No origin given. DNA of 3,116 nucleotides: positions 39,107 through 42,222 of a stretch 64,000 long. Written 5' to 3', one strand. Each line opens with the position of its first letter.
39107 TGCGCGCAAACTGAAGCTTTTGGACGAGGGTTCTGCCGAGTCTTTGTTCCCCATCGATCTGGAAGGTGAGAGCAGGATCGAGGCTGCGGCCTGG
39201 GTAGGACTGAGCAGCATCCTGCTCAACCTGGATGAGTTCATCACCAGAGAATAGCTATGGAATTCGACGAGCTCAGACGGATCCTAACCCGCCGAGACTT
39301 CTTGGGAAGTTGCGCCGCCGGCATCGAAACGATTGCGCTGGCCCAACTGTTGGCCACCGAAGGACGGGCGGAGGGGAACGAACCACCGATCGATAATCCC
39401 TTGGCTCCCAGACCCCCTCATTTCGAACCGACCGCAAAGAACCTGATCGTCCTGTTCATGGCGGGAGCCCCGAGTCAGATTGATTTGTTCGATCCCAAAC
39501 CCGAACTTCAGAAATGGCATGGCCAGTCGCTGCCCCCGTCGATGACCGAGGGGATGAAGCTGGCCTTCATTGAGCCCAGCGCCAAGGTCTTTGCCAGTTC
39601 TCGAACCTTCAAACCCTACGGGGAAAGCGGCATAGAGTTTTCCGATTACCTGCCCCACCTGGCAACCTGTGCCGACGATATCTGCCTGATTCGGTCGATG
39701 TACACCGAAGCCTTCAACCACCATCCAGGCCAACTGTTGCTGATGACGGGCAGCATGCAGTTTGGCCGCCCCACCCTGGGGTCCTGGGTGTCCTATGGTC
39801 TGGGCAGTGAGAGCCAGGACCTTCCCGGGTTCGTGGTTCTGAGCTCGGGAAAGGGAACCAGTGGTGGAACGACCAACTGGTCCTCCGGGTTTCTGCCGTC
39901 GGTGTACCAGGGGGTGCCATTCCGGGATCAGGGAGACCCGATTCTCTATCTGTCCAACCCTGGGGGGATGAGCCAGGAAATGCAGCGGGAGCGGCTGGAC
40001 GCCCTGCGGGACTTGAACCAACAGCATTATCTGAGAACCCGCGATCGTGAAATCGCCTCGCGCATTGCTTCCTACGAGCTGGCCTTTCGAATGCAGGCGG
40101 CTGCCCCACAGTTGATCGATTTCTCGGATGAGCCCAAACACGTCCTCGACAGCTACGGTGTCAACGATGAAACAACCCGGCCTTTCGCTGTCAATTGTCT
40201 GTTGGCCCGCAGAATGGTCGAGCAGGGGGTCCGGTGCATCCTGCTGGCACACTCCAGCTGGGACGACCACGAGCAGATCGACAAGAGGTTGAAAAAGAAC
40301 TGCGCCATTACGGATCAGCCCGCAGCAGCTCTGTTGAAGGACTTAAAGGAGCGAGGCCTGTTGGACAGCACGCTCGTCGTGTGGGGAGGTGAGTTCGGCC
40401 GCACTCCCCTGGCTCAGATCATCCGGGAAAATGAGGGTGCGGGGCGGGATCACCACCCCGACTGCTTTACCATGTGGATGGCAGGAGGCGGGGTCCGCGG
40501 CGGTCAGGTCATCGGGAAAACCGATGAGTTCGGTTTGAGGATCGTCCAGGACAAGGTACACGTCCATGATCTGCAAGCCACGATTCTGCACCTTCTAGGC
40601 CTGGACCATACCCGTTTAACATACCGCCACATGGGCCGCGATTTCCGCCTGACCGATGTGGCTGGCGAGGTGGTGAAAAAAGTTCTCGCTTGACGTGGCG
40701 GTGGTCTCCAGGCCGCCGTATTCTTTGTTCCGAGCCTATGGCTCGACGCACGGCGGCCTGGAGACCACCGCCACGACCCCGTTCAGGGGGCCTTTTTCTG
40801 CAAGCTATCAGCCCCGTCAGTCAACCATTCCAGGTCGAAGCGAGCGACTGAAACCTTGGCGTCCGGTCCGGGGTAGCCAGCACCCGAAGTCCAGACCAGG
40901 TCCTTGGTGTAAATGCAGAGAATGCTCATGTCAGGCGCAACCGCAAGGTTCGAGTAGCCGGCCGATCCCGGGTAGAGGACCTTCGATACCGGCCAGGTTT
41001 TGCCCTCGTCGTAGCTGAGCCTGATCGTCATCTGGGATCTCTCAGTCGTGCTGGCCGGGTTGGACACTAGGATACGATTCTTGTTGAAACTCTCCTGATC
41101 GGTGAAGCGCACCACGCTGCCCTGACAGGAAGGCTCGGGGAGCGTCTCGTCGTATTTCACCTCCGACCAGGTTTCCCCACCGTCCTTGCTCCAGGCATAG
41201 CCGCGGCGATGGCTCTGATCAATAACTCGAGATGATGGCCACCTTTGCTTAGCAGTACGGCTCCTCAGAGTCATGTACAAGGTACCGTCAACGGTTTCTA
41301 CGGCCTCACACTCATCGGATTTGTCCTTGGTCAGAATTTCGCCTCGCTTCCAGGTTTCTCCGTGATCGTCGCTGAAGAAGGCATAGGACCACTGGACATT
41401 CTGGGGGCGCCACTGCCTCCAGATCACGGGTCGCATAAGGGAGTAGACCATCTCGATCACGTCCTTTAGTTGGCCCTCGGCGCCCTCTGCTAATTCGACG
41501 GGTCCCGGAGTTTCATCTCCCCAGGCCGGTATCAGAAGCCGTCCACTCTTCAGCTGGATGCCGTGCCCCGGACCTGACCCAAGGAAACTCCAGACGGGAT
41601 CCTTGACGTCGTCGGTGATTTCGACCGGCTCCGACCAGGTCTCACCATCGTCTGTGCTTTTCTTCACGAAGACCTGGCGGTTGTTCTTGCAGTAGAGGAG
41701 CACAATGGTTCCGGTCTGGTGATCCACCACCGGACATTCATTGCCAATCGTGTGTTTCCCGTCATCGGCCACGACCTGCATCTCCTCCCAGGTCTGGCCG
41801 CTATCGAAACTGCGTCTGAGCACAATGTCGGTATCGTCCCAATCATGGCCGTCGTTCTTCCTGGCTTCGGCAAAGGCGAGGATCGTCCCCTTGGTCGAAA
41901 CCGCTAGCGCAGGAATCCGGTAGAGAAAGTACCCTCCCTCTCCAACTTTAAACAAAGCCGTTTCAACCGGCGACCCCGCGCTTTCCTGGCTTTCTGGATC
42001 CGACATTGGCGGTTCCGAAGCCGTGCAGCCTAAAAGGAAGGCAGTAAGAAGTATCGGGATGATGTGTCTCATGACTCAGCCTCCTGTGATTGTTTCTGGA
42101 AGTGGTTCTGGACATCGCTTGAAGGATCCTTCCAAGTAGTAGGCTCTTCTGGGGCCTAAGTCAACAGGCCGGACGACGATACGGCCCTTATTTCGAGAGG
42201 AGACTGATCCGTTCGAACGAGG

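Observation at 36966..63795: Two paralogous modules: PSCyt/DUF1549/DUF1553 gene, then DUF1501 gene, then a Tat-secreted uncharacterised TIM-barrel-like protein, each next to a GH33 sialidase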

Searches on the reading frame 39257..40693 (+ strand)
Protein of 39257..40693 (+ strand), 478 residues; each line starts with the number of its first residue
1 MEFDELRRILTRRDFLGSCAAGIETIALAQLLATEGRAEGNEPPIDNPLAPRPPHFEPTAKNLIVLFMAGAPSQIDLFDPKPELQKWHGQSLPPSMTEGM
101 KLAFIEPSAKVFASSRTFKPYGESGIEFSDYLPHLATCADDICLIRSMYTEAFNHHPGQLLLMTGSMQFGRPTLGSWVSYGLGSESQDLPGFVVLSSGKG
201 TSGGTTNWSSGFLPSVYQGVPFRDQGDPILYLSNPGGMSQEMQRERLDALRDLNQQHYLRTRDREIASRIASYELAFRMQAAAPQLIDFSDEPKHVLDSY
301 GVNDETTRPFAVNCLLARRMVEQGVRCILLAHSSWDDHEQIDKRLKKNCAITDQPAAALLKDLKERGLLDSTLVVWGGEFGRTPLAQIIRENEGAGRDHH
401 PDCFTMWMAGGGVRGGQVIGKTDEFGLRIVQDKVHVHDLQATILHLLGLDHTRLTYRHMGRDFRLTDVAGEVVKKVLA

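Call 3: search_protein_families(library=pfam, proteins=[window:39257-40693:+], max_evalue=0.01)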
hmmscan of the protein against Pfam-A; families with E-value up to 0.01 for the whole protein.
window:39257-40693:+ (478 aa): 1 family
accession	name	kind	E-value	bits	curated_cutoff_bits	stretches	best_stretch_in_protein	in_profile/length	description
PF07394.17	DUF1501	-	4.6e-162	540.1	27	1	60-477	1-390/390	Protein of unknown function (DUF1501)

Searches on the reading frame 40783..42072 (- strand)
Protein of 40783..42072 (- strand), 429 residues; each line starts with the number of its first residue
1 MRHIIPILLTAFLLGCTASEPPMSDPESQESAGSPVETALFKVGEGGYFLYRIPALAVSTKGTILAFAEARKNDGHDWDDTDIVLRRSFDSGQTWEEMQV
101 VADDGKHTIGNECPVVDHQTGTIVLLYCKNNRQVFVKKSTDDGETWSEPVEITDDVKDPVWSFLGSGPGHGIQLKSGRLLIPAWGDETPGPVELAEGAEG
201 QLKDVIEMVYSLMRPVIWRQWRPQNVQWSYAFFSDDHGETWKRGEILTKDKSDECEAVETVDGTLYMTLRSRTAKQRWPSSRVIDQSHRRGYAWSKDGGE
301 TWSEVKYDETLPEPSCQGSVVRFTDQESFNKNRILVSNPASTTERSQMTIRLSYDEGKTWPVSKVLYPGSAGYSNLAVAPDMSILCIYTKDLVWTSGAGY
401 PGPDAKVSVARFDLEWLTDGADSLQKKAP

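Call 3: search_protein_families(library=pfam, proteins=[window:40783-42072:-], max_evalue=0.01)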
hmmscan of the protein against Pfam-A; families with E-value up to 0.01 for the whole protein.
window:40783-42072:- (429 aa): 6 families
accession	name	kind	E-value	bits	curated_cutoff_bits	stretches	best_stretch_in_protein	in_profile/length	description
PF13088.12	BNR_2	-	3.1e-35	122.3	31.4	1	62-381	1-272/277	BNR repeat-like domain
PF13859.12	BNR_3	-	8.7e-20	71.8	27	1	58-376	5-290/308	BNR repeat-like domain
PF02012.26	BNR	-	6.9e-11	40.9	27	0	232-243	1-12/12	BNR/Asp-box repeat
PF24316.1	Tli3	-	8.3e-08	33.1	27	0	342-363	78-99/129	T6SS Tli3 immunity protein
PF15902.12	Sortilin-Vps10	-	1.2e-06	28.1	33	0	295-361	382-432/446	Sortilin, neurotensin receptor 3,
PF21471.3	Reelin_subrepeat-B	-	4.1e-06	27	27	0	74-104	49-81/127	Reelin subrepeat B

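Call 13: search_protein_families(library=ncbifam, proteins=[window:40783-42072:-], max_evalue=0.01)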
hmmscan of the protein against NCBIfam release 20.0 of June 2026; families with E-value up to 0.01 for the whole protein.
window:40783-42072:- (429 aa): 3 families
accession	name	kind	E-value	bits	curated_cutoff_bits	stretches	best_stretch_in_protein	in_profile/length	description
NF052328.1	NeuramTDE0471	equivalog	4.6e-10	38.8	900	1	50-129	139-224/538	neuraminidase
NF045728.1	glycosyl_F510_1955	equivalog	8.5e-06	25.2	175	0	85-148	74-129/246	F510_1955 family glycosylhydrolase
NF040591.1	choice_anch_O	subfamily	0.001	17.8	125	0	129-154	534-559/670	choice-of-anchor O protein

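Call 54: search_solved_structures(query=window:40783-42072:-, max_evalue=0.001, show_alignments=1)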
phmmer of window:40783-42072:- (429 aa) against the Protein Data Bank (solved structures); distinct sequences matched with E-value up to 0.001: 78 (the best 60 are shown).
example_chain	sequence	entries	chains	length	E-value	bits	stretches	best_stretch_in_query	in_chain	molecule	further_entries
1eur_A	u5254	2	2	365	2.3e-39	138.7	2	230-388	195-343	SIALIDASE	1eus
1eut_A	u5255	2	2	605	2.7e-38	135.2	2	230-388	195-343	SIALIDASE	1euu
1w8n_A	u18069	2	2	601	6.8e-38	133.9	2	230-388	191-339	BACTERIAL SIALIDASE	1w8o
1wcq_A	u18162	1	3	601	1.1e-37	133.2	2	230-388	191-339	SIALIDASE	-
2bzd_A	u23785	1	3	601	1.9e-37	132.4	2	230-388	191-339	BACTERIAL SIALIDASE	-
2ber_A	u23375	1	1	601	7.7e-37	130.4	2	230-388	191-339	BACTERIAL SIALIDASE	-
4bbw_A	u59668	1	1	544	1.8e-36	129.2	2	42-183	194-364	SIALIDASE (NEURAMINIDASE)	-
4q6k_A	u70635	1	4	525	3.5e-36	128.3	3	130-183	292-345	BNR/Asp-box repeat protein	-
6mnj_A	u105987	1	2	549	5.3e-36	127.6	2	44-181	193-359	Hz136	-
9db6_A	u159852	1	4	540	5.3e-35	124.3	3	131-183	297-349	BNR/Asp-box repeat protein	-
6myv_A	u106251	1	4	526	7e-35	124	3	131-183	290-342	Sialidase26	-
4j9t_A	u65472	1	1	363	8.5e-35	123.7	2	230-388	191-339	designed unnatural amino acid dependent metalloprotein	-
6mrv_B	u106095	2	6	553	9e-35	123.6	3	131-183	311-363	Sialidase26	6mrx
4fj6_A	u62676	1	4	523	3.2e-33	118.5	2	41-183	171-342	glycoside hydrolase family 33, candidate sialidase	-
7p1b_C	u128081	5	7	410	6.1e-33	117.6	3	47-138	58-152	Sialidase domain-containing protein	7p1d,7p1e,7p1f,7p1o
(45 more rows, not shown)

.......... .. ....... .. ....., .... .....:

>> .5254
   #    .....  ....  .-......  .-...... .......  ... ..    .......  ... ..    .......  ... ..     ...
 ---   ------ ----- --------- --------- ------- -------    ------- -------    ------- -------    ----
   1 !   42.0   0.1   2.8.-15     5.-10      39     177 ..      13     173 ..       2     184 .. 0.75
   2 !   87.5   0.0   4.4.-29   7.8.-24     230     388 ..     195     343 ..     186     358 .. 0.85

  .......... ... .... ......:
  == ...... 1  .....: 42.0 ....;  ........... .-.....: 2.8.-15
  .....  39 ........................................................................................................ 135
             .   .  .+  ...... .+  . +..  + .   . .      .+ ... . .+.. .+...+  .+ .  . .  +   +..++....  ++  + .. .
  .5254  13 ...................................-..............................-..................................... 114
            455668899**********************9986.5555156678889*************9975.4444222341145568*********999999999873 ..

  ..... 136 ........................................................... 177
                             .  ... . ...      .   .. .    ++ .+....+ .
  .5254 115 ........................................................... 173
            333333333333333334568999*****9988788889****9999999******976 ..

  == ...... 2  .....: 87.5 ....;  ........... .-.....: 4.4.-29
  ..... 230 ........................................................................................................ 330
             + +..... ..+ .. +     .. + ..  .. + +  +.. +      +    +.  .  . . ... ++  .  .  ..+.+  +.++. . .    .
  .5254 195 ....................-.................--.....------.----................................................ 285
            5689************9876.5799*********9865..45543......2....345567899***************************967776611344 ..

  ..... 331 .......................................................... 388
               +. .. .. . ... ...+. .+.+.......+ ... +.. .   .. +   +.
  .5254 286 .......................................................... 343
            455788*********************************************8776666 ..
